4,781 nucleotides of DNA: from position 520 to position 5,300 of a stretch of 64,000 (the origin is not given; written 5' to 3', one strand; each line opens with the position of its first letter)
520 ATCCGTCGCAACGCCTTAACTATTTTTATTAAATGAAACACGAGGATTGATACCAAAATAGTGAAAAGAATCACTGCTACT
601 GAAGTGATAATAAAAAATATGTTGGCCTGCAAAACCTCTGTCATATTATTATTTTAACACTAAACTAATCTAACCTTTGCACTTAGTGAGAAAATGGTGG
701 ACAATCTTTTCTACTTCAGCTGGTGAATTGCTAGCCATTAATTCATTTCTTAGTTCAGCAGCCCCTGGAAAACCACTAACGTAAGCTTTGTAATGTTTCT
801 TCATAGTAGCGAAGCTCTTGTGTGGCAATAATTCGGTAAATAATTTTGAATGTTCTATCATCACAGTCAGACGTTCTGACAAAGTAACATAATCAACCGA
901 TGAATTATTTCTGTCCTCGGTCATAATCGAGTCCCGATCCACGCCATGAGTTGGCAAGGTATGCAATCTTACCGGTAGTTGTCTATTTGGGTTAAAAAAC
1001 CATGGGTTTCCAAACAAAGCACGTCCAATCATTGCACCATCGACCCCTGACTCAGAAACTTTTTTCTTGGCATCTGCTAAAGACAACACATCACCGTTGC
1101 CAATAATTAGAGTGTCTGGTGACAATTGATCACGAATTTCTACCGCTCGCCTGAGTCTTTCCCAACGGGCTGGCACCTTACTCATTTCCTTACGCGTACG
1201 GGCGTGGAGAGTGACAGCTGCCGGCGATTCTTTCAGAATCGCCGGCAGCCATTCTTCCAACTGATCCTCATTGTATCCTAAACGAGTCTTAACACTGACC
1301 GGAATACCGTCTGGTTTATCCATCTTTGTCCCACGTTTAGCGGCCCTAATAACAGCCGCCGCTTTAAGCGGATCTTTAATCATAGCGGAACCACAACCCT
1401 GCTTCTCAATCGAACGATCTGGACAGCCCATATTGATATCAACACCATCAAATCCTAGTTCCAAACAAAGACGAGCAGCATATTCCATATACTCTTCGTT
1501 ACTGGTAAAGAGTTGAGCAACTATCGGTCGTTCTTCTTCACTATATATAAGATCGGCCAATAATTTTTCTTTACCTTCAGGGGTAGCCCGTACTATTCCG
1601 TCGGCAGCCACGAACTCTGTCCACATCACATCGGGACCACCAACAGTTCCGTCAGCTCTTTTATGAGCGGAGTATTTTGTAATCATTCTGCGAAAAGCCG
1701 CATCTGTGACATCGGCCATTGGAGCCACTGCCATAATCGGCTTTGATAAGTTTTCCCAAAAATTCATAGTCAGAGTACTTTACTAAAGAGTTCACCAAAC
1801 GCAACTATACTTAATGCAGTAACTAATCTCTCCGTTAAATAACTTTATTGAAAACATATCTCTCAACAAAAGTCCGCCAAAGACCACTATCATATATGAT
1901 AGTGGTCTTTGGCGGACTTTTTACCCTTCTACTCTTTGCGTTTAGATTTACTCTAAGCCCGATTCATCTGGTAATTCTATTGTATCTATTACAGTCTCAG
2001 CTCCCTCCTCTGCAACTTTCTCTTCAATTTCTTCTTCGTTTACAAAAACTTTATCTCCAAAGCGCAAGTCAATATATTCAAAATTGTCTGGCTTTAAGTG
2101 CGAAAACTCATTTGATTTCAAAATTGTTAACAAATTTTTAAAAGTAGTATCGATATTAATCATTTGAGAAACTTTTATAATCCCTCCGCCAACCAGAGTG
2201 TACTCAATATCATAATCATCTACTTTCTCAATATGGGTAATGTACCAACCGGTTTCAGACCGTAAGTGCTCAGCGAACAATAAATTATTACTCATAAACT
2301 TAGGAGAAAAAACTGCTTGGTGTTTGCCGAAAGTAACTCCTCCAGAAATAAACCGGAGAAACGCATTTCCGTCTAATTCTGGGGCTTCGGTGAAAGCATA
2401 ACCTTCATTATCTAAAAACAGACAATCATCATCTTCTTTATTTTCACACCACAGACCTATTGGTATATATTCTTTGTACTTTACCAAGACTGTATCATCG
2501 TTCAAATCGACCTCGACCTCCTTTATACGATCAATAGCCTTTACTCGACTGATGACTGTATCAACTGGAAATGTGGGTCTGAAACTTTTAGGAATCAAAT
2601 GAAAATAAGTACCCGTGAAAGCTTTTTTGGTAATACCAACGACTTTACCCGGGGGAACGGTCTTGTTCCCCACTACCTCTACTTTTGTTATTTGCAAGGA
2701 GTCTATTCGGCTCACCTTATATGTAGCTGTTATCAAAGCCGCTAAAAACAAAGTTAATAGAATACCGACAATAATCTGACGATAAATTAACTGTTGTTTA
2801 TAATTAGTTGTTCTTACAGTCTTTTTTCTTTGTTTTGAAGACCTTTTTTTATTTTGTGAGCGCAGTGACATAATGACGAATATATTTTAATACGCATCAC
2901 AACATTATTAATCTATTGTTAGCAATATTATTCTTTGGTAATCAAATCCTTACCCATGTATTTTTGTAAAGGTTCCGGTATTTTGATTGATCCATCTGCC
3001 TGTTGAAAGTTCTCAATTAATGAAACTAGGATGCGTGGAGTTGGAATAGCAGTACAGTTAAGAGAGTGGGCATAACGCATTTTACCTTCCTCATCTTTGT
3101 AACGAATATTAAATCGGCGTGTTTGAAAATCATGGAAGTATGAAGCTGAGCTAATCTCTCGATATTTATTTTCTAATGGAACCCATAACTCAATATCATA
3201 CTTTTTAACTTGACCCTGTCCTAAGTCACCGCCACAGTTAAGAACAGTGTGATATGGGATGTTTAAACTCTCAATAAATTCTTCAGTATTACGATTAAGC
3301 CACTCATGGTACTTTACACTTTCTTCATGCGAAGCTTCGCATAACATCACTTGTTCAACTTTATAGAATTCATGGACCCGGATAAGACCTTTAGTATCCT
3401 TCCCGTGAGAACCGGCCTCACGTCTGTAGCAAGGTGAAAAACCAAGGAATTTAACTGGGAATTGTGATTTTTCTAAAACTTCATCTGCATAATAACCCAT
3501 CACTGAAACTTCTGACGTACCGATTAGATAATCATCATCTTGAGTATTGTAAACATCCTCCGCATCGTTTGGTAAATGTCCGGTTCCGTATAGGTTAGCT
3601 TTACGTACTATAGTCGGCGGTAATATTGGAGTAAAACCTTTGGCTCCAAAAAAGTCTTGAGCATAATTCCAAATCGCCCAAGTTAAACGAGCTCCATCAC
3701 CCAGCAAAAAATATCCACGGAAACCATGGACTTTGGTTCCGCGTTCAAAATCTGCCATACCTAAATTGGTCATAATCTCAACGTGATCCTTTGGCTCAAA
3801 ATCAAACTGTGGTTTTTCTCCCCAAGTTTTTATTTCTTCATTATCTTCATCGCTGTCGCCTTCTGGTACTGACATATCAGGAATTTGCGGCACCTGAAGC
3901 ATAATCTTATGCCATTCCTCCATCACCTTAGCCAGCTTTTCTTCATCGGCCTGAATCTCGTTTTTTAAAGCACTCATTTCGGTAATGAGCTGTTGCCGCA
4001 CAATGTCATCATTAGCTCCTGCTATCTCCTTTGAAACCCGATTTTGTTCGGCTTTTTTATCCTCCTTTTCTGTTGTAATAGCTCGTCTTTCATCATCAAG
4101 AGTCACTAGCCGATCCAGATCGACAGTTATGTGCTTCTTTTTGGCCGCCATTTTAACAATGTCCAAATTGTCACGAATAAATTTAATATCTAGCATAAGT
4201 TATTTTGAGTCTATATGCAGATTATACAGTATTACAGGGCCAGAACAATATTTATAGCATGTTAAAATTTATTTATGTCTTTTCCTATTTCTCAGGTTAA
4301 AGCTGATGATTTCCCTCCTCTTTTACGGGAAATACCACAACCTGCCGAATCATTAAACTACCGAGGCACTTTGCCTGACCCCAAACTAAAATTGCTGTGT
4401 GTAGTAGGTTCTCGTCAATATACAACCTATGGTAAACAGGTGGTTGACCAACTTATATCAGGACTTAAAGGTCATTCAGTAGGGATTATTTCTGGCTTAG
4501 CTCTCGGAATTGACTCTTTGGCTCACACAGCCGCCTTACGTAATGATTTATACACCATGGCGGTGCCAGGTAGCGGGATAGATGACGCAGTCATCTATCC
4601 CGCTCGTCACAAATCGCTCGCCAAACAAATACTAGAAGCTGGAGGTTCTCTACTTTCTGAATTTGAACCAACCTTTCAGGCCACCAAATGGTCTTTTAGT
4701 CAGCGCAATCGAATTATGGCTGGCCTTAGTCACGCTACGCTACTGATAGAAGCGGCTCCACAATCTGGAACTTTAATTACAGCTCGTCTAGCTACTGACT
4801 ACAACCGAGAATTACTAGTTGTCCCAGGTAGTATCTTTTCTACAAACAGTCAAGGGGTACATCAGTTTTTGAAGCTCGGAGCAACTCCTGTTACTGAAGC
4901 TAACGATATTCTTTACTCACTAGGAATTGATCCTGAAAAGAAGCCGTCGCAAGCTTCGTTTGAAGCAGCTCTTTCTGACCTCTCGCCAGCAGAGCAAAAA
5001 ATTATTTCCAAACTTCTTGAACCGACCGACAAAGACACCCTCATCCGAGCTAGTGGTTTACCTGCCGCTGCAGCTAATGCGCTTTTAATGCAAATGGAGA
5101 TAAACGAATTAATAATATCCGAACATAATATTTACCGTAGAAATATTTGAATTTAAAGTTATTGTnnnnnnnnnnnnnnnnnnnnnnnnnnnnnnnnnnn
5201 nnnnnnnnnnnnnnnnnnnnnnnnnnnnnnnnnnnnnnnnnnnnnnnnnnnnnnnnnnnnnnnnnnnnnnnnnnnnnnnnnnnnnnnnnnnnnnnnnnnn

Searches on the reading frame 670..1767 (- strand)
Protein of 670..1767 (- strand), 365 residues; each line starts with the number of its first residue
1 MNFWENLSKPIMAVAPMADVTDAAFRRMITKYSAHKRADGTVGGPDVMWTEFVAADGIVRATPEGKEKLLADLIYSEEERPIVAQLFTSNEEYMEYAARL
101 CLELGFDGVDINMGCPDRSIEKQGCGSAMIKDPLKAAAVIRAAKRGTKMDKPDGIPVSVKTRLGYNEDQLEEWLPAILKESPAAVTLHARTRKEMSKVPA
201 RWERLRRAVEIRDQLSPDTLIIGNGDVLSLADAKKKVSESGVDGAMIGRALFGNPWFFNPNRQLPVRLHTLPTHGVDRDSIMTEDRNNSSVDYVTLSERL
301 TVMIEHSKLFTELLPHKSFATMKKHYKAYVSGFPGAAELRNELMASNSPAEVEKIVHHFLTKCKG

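Call 8: search_protein_families(library=pfam, proteins=[window:670-1767:-], max_evalue=0.001)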
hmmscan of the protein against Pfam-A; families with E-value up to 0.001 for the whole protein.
window:670-1767:- (365 aa): 1 family
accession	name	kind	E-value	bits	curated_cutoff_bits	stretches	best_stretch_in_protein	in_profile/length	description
PF01207.24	Dus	-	3.4e-57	194.3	20.4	1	14-360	2-307/311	Dihydrouridine synthase (Dus)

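Call 53: find_encoding_contigs(protein=window:670-1767:-, flank=10000, max_places=1)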
Protein window:670-1767:- (365 aa): 9 contigs read that carry it; 1 place shown.
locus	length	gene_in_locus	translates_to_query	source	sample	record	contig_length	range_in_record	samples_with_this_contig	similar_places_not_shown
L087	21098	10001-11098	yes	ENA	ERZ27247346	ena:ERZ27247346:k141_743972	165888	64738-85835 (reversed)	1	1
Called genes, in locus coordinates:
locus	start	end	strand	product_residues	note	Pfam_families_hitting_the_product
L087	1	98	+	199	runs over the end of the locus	PF00578:AhpC-TSA, PF08534:Redoxin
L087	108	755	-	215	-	PF14528:LAGLIDADG_3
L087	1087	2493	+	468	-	PF02195:ParB_N, PF17762:HTH_ParB, PF23552:ParB_C (weak)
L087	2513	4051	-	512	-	PF13328:HD_4, PF01966:HD (weak), PF04607:RelA_SpoT, PF02824:TGS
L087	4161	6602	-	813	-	PF01751:Toprim, PF01131:Topoisom_bac, PF01396:Zn_ribbon_Top1, PF13368:Toprim_C_rpt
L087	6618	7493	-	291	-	PF02481:DNA_processg_A, PF17782:WHD_DprA (weak)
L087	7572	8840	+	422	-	PF02403:Seryl_tRNA_N, PF00587:tRNA-synt_2b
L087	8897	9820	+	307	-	-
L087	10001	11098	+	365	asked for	PF01207:Dus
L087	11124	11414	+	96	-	-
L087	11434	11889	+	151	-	-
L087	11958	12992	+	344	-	PF05496:RuvB_N, PF06068:TIP49 (faint), PF00004:AAA, PF13173:AAA_14 (weak), PF13401:AAA_22 (faint), PF13177:DNA_pol3_delta2, PF22608:DNAX_ATPase_lid (weak), PF12169:DNA_pol3_gamma3 (weak)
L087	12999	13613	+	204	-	PF00300:His_Phos_1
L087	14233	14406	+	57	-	-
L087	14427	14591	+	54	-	-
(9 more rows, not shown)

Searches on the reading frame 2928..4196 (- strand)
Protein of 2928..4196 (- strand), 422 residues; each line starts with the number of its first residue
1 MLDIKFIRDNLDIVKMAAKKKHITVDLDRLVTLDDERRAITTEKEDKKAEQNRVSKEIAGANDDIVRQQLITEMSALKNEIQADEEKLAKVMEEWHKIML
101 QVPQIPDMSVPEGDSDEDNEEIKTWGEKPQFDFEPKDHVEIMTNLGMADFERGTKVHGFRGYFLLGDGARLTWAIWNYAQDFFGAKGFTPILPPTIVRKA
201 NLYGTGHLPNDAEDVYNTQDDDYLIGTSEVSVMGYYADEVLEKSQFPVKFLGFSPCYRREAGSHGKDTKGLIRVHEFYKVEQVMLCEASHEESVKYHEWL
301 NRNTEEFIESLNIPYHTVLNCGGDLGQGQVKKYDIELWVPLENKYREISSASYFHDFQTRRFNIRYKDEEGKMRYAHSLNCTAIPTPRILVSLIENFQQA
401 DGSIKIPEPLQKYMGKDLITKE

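Call 8: search_protein_families(library=pfam, proteins=[window:2928-4196:-], max_evalue=0.001)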
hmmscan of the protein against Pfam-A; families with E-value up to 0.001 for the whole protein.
window:2928-4196:- (422 aa): 2 families
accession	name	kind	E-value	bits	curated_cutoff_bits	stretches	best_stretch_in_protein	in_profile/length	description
PF00587.30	tRNA-synt_2b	-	7.9e-30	104.7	29.3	1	219-396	8-178/179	tRNA synthetase class II core domain (G, H, P, S and T)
PF02403.27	Seryl_tRNA_N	-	4.7e-22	78.7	28.2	1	1-106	1-108/108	Seryl-tRNA synthetase N-terminal domain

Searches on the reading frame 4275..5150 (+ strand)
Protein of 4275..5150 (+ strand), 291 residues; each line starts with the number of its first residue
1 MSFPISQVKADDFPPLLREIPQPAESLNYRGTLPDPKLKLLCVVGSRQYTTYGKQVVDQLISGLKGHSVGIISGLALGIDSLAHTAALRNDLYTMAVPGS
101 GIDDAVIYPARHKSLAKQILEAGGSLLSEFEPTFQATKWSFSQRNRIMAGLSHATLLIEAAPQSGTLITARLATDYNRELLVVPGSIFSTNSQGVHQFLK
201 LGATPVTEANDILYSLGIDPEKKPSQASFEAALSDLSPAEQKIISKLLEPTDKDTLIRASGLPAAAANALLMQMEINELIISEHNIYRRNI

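Call 8: search_protein_families(library=pfam, proteins=[window:4275-5150:+], max_evalue=0.001)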
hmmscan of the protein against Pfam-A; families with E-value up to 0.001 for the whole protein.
window:4275-5150:+ (291 aa): 2 families
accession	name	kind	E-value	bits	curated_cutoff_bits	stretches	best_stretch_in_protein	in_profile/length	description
PF02481.21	DNA_processg_A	-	2.2e-61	207.1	29.6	1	7-207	11-211/212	DNA recombination-mediator protein A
PF17782.7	DprA_WH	-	2.1e-07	31.3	22.9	1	230-280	4-55/61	DprA winged helix domain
